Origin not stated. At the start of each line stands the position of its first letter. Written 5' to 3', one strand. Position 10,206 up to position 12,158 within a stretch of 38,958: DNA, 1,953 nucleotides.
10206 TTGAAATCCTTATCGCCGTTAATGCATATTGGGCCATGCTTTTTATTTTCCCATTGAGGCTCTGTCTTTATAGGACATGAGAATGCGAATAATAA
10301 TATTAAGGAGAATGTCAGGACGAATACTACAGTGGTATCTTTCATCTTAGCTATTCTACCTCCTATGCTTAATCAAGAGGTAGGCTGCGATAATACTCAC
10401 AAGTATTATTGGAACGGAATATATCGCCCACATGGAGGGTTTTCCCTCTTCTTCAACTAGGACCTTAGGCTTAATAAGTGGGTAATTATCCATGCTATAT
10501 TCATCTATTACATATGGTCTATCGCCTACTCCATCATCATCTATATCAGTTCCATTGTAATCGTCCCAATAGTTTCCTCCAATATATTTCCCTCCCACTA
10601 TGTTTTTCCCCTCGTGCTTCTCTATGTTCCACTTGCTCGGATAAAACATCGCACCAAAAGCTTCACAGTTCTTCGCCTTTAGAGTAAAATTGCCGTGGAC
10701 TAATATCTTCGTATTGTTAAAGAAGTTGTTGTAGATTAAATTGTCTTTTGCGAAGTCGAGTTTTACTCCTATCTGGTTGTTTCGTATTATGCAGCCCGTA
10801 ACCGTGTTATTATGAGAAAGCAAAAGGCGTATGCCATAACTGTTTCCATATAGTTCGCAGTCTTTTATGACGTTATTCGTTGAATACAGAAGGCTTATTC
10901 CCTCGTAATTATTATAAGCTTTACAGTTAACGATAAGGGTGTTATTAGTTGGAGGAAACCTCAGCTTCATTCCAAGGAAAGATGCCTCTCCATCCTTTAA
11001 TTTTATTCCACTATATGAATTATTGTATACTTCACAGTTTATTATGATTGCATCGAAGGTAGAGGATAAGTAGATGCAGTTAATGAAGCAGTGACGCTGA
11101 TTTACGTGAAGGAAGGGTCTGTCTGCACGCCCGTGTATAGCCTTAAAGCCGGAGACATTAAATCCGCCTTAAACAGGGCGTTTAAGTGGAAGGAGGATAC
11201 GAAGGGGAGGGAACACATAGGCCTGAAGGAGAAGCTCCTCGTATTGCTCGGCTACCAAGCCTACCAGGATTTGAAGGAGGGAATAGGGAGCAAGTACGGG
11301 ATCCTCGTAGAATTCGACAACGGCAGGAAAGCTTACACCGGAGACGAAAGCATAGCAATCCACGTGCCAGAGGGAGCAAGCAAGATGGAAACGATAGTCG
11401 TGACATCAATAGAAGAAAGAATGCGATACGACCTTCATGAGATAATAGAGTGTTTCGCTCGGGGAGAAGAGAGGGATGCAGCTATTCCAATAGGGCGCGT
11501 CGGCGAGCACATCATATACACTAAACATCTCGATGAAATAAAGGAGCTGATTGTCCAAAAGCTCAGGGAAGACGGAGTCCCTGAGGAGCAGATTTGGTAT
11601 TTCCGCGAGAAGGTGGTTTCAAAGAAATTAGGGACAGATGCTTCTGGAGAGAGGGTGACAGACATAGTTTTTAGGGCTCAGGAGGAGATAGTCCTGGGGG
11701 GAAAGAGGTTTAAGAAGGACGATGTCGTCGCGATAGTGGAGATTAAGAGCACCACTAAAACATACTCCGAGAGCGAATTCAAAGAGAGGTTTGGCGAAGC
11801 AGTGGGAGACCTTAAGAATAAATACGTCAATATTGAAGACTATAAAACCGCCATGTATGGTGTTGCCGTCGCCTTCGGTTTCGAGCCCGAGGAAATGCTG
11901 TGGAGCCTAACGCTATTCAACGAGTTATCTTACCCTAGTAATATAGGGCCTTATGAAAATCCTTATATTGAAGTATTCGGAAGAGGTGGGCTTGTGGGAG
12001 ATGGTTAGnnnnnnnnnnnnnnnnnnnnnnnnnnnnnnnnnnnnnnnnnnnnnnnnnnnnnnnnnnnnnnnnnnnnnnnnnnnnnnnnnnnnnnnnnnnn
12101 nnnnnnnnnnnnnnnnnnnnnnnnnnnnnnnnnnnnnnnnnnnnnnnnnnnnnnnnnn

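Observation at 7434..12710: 785-bp inverted repeat arms bracketing a 3.7-kb surface-protein segment, with broken genes at both inner junctions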

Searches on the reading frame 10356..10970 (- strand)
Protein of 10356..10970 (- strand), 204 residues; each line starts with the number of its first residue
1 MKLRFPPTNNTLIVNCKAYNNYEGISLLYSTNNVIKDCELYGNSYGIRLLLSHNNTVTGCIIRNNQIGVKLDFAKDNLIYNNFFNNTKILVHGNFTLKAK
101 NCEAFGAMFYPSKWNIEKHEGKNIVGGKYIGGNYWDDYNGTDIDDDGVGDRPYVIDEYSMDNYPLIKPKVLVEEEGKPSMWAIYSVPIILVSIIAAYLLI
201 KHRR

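Call 6: search_protein_families(library=pfam, proteins=[window:10356-10970:-], max_evalue=0.1)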
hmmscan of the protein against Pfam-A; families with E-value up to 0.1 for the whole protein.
window:10356-10970:- (204 aa): 4 families
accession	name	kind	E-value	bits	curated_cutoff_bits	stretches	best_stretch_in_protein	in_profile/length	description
PF05048.19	NosD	-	1.6e-20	73.9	23.6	1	9-140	92-212/212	Periplasmic copper-binding protein (NosD)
PF13229.12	Beta_helix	-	2.4e-13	50.5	25.9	1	9-108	32-138/158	Right handed beta helix region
PF12708.12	Pect-lyase_RHGA_epim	-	0.0079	16.4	27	1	9-88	131-209/213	Rhamnogalacturonase A/epimerase, pectate lyase-like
PF18933.6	PsbP_2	-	0.024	15.1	27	0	14-53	42-82/184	PsbP-like protein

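Call 7: search_protein_families(library=ncbifam, proteins=[window:10356-10970:-], max_evalue=0.1)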
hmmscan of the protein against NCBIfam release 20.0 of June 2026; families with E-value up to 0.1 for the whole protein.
window:10356-10970:- (204 aa): 2 families
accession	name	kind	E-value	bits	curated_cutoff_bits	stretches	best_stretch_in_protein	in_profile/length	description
TIGR04247.1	NosD_copper_fam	subfamily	1.3e-15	56.9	300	1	9-158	180-331/377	nitrous oxide reductase family maturation protein NosD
TIGR03804.1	para_beta_helix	repeat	8.1e-14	51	19.45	2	46-87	1-42/44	parallel beta-helix repeat protein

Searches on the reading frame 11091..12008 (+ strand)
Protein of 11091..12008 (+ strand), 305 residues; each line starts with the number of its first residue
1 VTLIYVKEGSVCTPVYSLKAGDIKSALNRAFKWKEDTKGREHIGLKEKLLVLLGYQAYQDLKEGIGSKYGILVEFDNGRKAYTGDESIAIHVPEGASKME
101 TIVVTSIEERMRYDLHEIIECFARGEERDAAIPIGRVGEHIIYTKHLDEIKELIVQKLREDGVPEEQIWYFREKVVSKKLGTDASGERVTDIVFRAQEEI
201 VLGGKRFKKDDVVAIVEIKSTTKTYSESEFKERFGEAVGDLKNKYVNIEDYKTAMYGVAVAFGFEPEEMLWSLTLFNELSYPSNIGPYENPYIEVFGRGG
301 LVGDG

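Call 6: search_protein_families(library=pfam, proteins=[window:11091-12008:+], max_evalue=0.1)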
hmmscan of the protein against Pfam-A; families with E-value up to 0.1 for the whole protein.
window:11091-12008:+ (305 aa): 1 family
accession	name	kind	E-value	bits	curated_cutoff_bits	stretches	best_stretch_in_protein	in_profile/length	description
PF08587.17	UBA_2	-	0.018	15.5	23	1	102-128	4-30/45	Ubiquitin associated domain (UBA)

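Call 7: search_protein_families(library=ncbifam, proteins=[window:11091-12008:+], max_evalue=0.1)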
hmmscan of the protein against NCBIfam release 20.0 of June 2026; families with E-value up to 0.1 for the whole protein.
window:11091-12008:+ (305 aa): 0 families

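Call 9: search_protein_families(library=phrogs, proteins=[window:11091-12008:+], max_evalue=0.1)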
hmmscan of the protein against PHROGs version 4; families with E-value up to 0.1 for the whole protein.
window:11091-12008:+ (305 aa): 0 families

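Call 10: search_protein_families(library=padloc, proteins=[window:11091-12008:+], max_evalue=0.1)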
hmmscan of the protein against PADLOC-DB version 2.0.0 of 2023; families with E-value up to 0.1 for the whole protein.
window:11091-12008:+ (305 aa): 0 families

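Call 26: find_homologous_proteins(query=window:11091-12008:+)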
Query window:11091-12008:+ (305 aa): 4 proteins with E <= 0.001 among 1546 candidates.
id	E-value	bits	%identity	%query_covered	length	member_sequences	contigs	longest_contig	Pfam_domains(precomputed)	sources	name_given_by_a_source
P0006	6.5e-195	664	100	98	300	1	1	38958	-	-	-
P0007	1.8e-171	587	89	100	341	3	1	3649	-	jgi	-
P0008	2.4e-36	144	40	86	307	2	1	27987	-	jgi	jgi:hypothetical protein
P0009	4.6e-21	93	43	48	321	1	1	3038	-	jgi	-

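Call 28: search_protein_families(library=pfam, proteins=[P0008, P0009, P0007], max_evalue=0.1)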
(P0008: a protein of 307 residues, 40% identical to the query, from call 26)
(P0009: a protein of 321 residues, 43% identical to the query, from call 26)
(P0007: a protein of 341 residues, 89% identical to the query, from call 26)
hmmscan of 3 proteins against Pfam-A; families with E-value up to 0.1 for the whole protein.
P0008 (307 aa): 0 families

P0009 (321 aa): 1 family
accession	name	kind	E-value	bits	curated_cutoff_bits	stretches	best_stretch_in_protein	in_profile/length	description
PF04023.20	FeoA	-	0.043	14.3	23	0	108-152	13-57/74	FeoA domain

P0007 (341 aa): 0 families

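Call 29: find_encoding_contigs(protein=P0008, flank=8000, max_places=3)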
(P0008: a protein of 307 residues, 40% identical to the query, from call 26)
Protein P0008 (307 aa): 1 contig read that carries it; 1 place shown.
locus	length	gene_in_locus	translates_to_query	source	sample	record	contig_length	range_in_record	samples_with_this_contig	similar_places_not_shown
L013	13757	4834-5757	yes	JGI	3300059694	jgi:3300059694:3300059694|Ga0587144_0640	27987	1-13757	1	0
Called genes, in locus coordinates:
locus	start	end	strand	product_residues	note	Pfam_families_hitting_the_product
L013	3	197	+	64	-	?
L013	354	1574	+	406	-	-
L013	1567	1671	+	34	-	-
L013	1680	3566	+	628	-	-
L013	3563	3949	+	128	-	-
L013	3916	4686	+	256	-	-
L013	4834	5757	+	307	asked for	-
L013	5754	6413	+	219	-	-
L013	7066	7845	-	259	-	PF01182:Glucosamine_iso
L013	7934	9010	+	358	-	PF13207:AAA_17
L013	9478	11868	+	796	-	PF00933:Glyco_hydro_3, PF01915:Glyco_hydro_3_C, PF14310:Fn3-like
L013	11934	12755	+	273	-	PF00696:AA_kinase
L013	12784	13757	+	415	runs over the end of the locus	PF00171:Aldedh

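Call 50: predict_structure(alignment_id=A2)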
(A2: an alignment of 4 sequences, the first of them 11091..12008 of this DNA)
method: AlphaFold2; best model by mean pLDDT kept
length: 305 residues; sequences in the alignment: 4
mean_pLDDT: 37.6   pTM: 0.28
mean pLDDT of the five models: 37.6, 36.5, 36.2, 36.0, 35.4
residues with pLDDT >= 90: 0; 70-90: 0; 50-70: 26; < 50: 279
segments of 3 or more residues with pLDDT < 50: 1-69, 79-91, 98-154, 156-158, 170-305
pLDDT, mean of each block of 10 residues (from residue 1): 24 33 43 40 41 39 45 51 42 53 44 33 28 23 32 50 57 33 25 28 39 35 39 44 38 41 35 28 32 37 27
secondary structure, 60 per line:
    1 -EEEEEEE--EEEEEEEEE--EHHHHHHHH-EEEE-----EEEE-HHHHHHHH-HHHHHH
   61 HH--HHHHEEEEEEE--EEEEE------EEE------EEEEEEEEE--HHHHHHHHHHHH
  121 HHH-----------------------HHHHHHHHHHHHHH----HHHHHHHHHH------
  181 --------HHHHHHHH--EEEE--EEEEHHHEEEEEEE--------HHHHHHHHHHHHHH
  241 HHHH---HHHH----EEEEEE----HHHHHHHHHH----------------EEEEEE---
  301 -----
elements in order: E2-8 E11-19 H23-30 E32-35 E41-44 H46-53 H55-62 H65-68 E69-75 E78-82 E89-91 E98-106 H109-123 H147-160 H165-174 H189-196 E199-202 E205-208 E212-218 H227-244 H248-251 E256-261 H266-275 E292-297
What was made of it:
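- On PD-(D/E)xK nuclease (claimed for the 305-aa ORF): The AF2 model is unusable (pLDDT 38, call 50).
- Tried and rejected: The AF2 model of the 305-aa domain came out at pLDDT 38 (call 50).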

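Call 51: search_solved_structures(query=A2, max_evalue=10)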
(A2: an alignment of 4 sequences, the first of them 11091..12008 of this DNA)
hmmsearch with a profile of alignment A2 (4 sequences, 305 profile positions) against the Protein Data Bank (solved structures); distinct sequences matched with E-value up to 10: 3.
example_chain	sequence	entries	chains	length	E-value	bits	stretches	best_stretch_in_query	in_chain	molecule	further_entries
7dww_B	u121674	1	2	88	0.0034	20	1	47-83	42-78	msDPBB_sym2 protein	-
9jw0_A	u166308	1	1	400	0.27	13.7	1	117-229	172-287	Villin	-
9szu_A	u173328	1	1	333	0.59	12.6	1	143-238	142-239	PLZ2.3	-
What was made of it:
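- Tried and rejected: A PDB profile search found nothing meaningful except a weak match (E 0.003) to a designed double-psi beta-barrel (call 51).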

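Call 68: find_homologous_proteins(query=A3, max_evalue=0.001)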
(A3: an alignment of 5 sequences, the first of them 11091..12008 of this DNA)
Query A3 (5 sequences) (305 aa, profile of the alignment): 24 proteins with E <= 0.001 among 8000 candidates.
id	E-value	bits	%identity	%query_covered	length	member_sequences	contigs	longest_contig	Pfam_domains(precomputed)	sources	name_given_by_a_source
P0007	6.1e-182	622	89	100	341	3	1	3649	-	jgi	-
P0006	1.7e-163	562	100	98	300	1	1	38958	-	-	-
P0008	1.1e-111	391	40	86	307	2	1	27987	-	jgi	jgi:hypothetical protein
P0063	7.6e-93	329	45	86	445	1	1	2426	-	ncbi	ncbi:MAG: hypothetical protein ACPL07_00780, partial [Candidatus Bathyarchaeia archaeon]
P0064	3.3e-91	324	37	86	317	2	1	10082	-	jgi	-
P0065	6.8e-71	257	41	72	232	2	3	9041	-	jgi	-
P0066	1.2e-69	253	36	85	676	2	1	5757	-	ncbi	ncbi:MAG: hypothetical protein QW482_10525, partial [Thermoproteota archaeon]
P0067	4.8e-66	241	37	73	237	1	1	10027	-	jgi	-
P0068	3.2e-65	239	37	76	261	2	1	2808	-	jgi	-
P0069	9.1e-63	231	38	72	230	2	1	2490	-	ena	-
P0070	6.7e-60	221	36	65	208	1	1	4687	-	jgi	-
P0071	4.5e-58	215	39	76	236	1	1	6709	-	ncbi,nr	ncbi:MAG: hypothetical protein FGF50_09775, partial [Candidatus Brockarchaeota archaeon]|nr:hypothet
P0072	9.9e-57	211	34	84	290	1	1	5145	-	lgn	-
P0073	3.3e-49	186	32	87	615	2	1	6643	-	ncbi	ncbi:MAG: hypothetical protein ACPL4E_10395, partial [Thermoproteota archaeon]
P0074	9.5e-45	171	29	86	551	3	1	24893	-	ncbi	ncbi:MAG: hypothetical protein ACPL4E_08390 [Thermoproteota archaeon]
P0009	6.7e-40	155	43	48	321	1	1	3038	-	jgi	-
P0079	3.1e-30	124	29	92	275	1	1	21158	-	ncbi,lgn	ncbi:MAG: hypothetical protein QXJ45_05980 [Thermoproteota archaeon]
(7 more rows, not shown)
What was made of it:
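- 11071..12008 (+): C-terminal remnant of the 1689-aa giant membrane-protein gene. The ORF from the GTG at 11091 is 305 aa. The same domain is a stand-alone 230-320-aa gene in other archaea (calls 26, 68).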

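Call 70: find_encoding_contigs(protein=P0064, flank=5000, max_places=2)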
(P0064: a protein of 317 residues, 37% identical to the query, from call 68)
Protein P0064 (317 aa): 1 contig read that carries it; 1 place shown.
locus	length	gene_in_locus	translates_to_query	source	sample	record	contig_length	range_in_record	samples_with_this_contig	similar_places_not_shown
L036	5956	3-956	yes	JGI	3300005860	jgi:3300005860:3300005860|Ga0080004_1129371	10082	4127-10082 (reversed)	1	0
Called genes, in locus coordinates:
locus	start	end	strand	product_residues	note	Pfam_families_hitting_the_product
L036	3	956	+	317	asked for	?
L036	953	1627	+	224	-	-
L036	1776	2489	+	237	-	PF16795:Phage_integr_3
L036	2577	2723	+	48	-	-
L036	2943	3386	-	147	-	-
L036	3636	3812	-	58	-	-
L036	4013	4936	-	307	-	-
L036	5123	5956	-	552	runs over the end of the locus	PF00239:Resolvase, PF07508:Recombinase, PF13408:Zn_ribbon_recom (weak)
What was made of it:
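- One distant family member (L036) lies next to an integrase-like gene and a serine recombinase gene (call 70).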

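Call 71: find_encoding_contigs(protein=P0074, flank=5000, max_places=2)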
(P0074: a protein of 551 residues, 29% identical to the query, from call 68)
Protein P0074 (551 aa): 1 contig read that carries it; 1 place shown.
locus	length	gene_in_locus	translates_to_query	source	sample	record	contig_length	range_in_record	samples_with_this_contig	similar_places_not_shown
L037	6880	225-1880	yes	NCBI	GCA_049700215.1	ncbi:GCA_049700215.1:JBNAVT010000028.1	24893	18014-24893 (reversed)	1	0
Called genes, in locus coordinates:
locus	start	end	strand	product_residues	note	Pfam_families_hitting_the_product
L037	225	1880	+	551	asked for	-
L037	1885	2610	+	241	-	-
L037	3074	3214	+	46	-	-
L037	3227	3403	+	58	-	-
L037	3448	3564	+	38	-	-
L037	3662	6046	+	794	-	PF00933:Glyco_hydro_3, PF01915:Glyco_hydro_3_C, PF14310:Fn3-like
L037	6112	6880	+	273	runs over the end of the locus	PF00696:AA_kinase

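Call 72: find_encoding_contigs(protein=P0079, flank=5000, max_places=2)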
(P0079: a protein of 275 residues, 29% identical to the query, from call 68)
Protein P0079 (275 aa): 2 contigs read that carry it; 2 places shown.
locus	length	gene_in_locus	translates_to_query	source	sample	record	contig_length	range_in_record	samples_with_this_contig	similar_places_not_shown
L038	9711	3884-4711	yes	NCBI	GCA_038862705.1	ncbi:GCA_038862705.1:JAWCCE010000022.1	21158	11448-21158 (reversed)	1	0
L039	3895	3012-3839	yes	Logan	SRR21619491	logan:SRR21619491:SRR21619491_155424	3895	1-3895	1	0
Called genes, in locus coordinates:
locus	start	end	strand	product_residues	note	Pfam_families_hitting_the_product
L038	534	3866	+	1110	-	-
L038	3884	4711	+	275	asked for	-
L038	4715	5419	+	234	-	-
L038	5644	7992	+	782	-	PF00933:Glyco_hydro_3, PF01915:Glyco_hydro_3_C, PF14310:Fn3-like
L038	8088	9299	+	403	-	-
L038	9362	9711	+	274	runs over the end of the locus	PF00696:AA_kinase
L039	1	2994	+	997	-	?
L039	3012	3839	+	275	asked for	-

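Call 83: find_encoding_contigs(protein=P0006, flank=10000, max_places=8)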
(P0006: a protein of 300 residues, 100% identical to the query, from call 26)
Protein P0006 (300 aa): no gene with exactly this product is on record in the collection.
